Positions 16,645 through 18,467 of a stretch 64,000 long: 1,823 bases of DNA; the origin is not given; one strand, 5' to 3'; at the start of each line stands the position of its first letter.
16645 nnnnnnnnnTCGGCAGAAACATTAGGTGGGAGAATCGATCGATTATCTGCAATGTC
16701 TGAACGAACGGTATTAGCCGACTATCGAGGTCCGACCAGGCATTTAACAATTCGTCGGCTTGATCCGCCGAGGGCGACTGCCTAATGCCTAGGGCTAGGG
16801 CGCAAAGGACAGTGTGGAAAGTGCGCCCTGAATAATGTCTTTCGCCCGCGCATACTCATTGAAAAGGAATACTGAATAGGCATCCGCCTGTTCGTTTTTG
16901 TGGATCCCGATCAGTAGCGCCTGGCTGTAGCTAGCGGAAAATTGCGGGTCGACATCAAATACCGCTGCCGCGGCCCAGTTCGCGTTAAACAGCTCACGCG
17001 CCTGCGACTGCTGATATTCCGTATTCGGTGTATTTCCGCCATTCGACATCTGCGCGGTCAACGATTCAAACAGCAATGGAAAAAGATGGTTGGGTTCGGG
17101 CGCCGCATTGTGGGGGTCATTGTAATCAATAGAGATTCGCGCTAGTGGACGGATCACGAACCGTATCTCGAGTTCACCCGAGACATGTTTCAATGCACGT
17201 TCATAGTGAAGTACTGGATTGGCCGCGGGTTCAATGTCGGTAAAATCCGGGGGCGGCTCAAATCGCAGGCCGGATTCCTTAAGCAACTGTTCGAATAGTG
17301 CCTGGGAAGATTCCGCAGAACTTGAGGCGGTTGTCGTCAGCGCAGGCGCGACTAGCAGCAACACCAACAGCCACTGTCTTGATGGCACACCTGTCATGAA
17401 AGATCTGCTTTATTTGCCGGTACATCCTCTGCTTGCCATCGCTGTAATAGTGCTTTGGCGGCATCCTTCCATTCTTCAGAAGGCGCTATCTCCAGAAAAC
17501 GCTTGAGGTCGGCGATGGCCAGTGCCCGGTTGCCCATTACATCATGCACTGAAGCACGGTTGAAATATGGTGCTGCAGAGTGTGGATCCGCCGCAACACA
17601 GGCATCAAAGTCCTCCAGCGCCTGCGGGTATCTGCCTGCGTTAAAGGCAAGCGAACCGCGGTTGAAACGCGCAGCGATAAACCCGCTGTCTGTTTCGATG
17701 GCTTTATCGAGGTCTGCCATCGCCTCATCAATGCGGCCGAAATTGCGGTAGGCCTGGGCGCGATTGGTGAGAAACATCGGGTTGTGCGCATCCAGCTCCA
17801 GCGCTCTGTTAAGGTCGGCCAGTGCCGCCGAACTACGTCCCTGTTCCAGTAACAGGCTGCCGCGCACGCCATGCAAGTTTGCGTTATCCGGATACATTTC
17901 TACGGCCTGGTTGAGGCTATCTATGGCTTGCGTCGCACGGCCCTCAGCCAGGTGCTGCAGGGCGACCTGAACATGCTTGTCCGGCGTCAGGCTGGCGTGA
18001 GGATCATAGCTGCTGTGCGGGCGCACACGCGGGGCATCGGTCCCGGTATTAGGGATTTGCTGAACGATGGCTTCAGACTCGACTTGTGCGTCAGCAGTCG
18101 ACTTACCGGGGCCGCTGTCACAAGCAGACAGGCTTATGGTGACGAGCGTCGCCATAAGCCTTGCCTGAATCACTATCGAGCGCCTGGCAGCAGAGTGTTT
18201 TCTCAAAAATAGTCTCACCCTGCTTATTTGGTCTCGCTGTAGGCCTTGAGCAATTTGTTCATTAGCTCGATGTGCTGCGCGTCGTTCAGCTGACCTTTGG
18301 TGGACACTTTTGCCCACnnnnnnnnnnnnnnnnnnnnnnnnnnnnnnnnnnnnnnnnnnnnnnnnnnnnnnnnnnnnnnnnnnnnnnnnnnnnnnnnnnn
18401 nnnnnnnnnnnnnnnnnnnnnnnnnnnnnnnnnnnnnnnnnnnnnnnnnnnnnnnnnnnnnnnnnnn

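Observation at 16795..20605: Operon of a ~12-haem cytochrome c (with one CX4CH site), a TPR lipoprotein and a secreted protein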

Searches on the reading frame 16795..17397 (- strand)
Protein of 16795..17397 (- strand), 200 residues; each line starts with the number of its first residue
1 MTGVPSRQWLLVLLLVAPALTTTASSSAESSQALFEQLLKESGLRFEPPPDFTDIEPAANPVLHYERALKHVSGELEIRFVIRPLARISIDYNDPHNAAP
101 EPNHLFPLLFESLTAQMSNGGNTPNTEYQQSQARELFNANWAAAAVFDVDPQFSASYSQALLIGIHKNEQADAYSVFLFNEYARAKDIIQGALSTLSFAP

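Call 4: search_protein_families(library=pfam, proteins=[window:16795-17397:-], max_evalue=0.01)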
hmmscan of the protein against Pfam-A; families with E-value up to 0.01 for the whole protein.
window:16795-17397:- (200 aa): 0 families

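Call 5: search_protein_families(library=ncbifam, proteins=[window:16795-17397:-], max_evalue=0.01)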
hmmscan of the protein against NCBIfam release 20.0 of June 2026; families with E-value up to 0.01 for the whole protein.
window:16795-17397:- (200 aa): 0 families

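Call 18: find_homologous_proteins(query=window:16795-17397:-)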
Query window:16795-17397:- (200 aa): 186 proteins with E <= 0.001 among 641 candidates; the best 120 are listed.
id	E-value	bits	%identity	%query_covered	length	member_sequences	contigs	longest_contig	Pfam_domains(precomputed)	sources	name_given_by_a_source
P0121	4.8e-126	436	100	100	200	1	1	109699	-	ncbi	-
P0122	5.8e-90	318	71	100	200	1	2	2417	-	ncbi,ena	-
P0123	4.0e-89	315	74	97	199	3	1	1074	-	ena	-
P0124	2.1e-85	303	68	100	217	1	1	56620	-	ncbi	-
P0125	3.4e-85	303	69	100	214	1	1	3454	-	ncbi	-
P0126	1.1e-84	301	69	100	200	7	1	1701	-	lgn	-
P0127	3.0e-82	293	69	99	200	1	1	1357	-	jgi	-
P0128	1.1e-81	291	69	95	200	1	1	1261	-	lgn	-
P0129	2.0e-81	290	65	100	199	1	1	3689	-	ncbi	-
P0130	2.7e-81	290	66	100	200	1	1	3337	-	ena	-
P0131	4.0e-81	289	66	97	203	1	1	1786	-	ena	-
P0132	7.0e-81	289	66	97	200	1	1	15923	-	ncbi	-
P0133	2.2e-80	287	67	97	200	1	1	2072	-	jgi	-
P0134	6.5e-80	285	68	86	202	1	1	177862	-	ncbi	-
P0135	1.9e-79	284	65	100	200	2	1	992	-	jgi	-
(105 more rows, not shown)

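Call 34: predict_structure(alignment_id=A2)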
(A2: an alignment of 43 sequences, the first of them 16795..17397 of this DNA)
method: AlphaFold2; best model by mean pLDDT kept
length: 200 residues; sequences in the alignment: 43
mean_pLDDT: 86.7   pTM: 0.79
mean pLDDT of the five models: 86.7, 84.8, 83.3, 83.1, 82.5
residues with pLDDT >= 90: 131; 70-90: 28; 50-70: 38; < 50: 3
segments of 3 or more residues with pLDDT < 50: 1-3
pLDDT, mean of each block of 10 residues (from residue 1): 54 60 58 93 97 92 93 97 88 66 80 93 88 96 96 96 96 98 96 96
secondary structure, 60 per line:
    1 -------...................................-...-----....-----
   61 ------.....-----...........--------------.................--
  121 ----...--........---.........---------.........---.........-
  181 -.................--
elements in order: H8-42 E44-46 E52-55 E67-71 E77-84 H102-117 E125-127 H130-137 E141-149 E159-167 E171-179 H182-195 E196-198

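Call 82: search_protein_families(library=pfam, alignment_id=A2, max_evalue=5)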
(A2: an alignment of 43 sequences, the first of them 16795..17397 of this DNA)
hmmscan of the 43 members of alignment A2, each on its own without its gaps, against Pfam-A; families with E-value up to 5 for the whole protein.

A. member 1, window:16795-17397:- (200 aa): 0 families

B. families by the number of members that match (of 43 scanned): 7 families
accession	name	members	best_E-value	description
PF25667.1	ASFV_P17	3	0.047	African swine fever virus minor capsid protein p17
PF19161.5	DUF5843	2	0.063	Family of unknown function (DUF5843)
PF22295.1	DUF6967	2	0.11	Family of unknown function (DUF6967)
PF25062.1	ARM_TT21_N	1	0.11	Tetratricopeptide repeat protein 21 N-terminal ARM repeat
PF00715.22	IL2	1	0.15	Interleukin 2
PF07660.19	STN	1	0.17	Secretin and TonB N terminus short domain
PF16851.10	Stomagen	1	0.22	Stomagen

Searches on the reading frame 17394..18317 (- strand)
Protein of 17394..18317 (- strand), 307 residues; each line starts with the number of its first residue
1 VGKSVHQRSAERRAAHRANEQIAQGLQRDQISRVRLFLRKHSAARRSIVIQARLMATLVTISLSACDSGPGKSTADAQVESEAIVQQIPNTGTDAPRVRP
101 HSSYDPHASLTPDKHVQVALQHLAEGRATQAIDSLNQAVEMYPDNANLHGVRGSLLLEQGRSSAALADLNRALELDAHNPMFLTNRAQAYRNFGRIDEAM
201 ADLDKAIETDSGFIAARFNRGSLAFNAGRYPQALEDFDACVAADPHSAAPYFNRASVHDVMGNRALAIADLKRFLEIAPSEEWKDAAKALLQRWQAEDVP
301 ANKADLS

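Call 4: search_protein_families(library=pfam, proteins=[window:17394-18317:-], max_evalue=0.01)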
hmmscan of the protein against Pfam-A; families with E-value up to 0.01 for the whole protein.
window:17394-18317:- (307 aa): 16 families
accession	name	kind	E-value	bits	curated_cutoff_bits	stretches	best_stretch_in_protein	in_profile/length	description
PF00515.34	TPR_1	-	2.1e-25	87.9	27.8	3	183-211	4-32/34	Tetratricopeptide repeat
PF13432.12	TPR_16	-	7.3e-24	84.3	32.7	4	122-180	7-65/65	Tetratricopeptide repeat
PF07719.23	TPR_2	-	1.1e-23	81.8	27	2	216-246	3-33/34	Tetratricopeptide repeat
PF13181.12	TPR_8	-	3.1e-21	74.1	25.7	1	183-210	4-31/34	Tetratricopeptide repeat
PF13414.12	TPR_11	-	1.7e-19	69.7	26.8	2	153-190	1-38/42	TPR repeat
PF13371.12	TPR_9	-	1.5e-17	63.8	35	4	243-292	24-73/73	Tetratricopeptide repeat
PF13431.12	TPR_17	-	1.8e-17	62.5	24.4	2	170-200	3-33/34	Tetratricopeptide repeat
PF13428.12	TPR_14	-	5.3e-15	54.9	23.5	1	185-221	6-42/44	Tetratricopeptide repeat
PF14559.12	TPR_19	-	1.8e-14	54.2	25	3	156-210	1-55/68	Tetratricopeptide repeat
PF13424.12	TPR_12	-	3.6e-12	46.7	30.1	1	116-175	7-74/77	Tetratricopeptide repeat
PF13174.12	TPR_6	-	1.4e-09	38.4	26.3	0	119-144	7-32/33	Tetratricopeptide repeat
PF13374.12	TPR_10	-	5.8e-05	23.4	27.5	1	183-208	5-30/42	Tetratricopeptide repeat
PF03704.23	BTAD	-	0.00018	22.3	22.1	0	152-202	68-118/146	Bacterial transcriptional activator domain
PF10516.15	SHNi-TPR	-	0.0011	18.9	21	0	227-241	14-28/38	SHNi-TPR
PF12569.14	NatA_aux_su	-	0.0031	16.9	33.3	0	125-177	205-257/515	N-terminal acetyltransferase A, auxiliary subunit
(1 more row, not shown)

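Call 5: search_protein_families(library=ncbifam, proteins=[window:17394-18317:-], max_evalue=0.01)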
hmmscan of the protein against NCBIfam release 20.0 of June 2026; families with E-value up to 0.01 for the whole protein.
window:17394-18317:- (307 aa): 27 families (the best 25 are shown)
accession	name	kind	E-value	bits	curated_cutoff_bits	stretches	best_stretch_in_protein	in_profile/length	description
TIGR02917.1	PEP_TPR_lipo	equivalog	2.2e-20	72.2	312.2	2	144-292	123-271/899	XrtA/PEP-CTERM system TPR-repeat protein PrsT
TIGR00990.1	3a0801s09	subfamily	2.5e-15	56.2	757.25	2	124-229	343-448/615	mitochondrial import receptor subunit TOM70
NF040959.1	MamA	equivalog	1.6e-14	53.9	200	2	113-214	72-173/204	magnetosome protein MamA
NF047558.1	TPR_END_plus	domain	1.1e-13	50.9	32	1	251-282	2-32/56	TPR end-of-group domain-containing protein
TIGR02521.1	type_IV_pilW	equivalog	1.2e-13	51.1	154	2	157-282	42-169/234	type IV pilus biogenesis/stability protein PilW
TIGR02552.1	LcrH_SycD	equivalog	3.1e-12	46.4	104.8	1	226-284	64-123/136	SycD/LcrH family type III secretion system chaperone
NF033762.1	social_mot_Tgl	equivalog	8.5e-11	41.7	225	1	114-280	33-202/252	social motility TPR repeat lipoprotein Tgl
NF033920.0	C39_PA2778_fam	equivalog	2.8e-10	40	150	1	107-209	151-253/255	PA2778 family cysteine peptidase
NF033758.1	gliding_GltE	equivalog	4e-09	35.9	225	1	112-222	222-332/411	adventurous gliding motility TPR repeat lipoprotein GltE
NF008391.2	PRK11189.1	equivalog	3.4e-08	33.3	250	1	134-209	87-162/297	lipoprotein NlpI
NF052415.1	T3SS_chap_SctY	equivalog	3.7e-08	33.8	70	1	121-208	15-105/106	type III secretion apparatus assembly chaperone SctY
NF008520.0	PRK11447.1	equivalog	4.1e-06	24.9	858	1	118-179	275-336/1157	cellulose synthase complex outer membrane protein BcsC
NF041522.1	TPR_sll0314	equivalog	8e-06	25.3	225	0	177-209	175-209/275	Sll0314/Alr1548 family TPR repeat-containing protein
TIGR03939.1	PGA_TPR_OMP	equivalog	3.4e-05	22.3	366.65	0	116-178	399-461/800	poly-beta-1,6 N-acetyl-D-glucosamine export porin PgaA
NF007302.0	PRK09782.1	equivalog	3.7e-05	21.9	1223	0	227-287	592-651/990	phage receptor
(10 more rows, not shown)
